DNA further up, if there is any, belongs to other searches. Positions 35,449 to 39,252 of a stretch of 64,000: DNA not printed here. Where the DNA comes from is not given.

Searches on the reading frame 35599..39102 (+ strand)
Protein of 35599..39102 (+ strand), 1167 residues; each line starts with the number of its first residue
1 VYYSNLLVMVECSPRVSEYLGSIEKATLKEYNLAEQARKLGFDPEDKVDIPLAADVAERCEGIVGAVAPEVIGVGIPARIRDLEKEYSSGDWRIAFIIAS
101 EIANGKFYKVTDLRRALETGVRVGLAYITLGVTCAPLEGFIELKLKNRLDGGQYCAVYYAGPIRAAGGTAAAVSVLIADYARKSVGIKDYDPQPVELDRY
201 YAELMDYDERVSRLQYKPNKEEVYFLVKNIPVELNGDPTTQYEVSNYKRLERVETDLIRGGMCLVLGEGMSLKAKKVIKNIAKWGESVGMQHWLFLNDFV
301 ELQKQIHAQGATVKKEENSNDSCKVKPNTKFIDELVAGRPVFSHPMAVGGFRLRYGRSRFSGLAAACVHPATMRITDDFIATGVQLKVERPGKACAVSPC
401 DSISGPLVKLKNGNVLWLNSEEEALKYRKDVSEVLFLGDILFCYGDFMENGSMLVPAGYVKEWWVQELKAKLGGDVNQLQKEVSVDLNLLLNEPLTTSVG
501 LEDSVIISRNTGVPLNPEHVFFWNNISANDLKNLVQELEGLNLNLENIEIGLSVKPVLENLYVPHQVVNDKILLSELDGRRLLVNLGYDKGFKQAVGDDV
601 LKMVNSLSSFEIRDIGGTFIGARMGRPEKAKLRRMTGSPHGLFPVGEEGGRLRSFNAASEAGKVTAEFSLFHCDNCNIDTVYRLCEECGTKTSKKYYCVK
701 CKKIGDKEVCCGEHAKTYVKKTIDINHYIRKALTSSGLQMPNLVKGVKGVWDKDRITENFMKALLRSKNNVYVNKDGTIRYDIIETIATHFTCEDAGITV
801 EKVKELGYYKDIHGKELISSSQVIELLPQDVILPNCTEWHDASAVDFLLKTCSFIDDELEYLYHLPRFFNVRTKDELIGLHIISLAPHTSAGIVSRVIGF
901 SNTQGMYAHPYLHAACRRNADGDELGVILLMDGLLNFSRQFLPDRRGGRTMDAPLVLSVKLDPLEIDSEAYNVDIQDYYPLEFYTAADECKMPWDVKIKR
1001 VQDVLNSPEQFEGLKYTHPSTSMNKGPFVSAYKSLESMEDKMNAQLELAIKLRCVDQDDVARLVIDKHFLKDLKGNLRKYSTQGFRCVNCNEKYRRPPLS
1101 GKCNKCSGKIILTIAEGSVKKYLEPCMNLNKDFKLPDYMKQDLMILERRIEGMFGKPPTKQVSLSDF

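Call 53: search_protein_families(library=pfam, proteins=[window:35599-39102:+], max_evalue=0.00001)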
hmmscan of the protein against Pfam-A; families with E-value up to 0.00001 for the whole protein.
window:35599-39102:+ (1167 aa): 3 families
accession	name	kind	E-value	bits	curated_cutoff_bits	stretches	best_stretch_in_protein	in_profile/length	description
PF24844.1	PolC_DP2_central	-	3.9e-119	398.3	24.3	1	320-703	3-368/372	DNA polymerase II large subunit DP2, central domain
PF24846.1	PolC_DP2_cat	-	1.4e-109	366.1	24.3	1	742-1041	6-299/299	DNA polymerase II large subunit DP2, catalytic domain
PF03833.19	PolC_DP2_N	-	3.7e-84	282.5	24.3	1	18-300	1-269/271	DNA polymerase II large subunit DP2, N-terminal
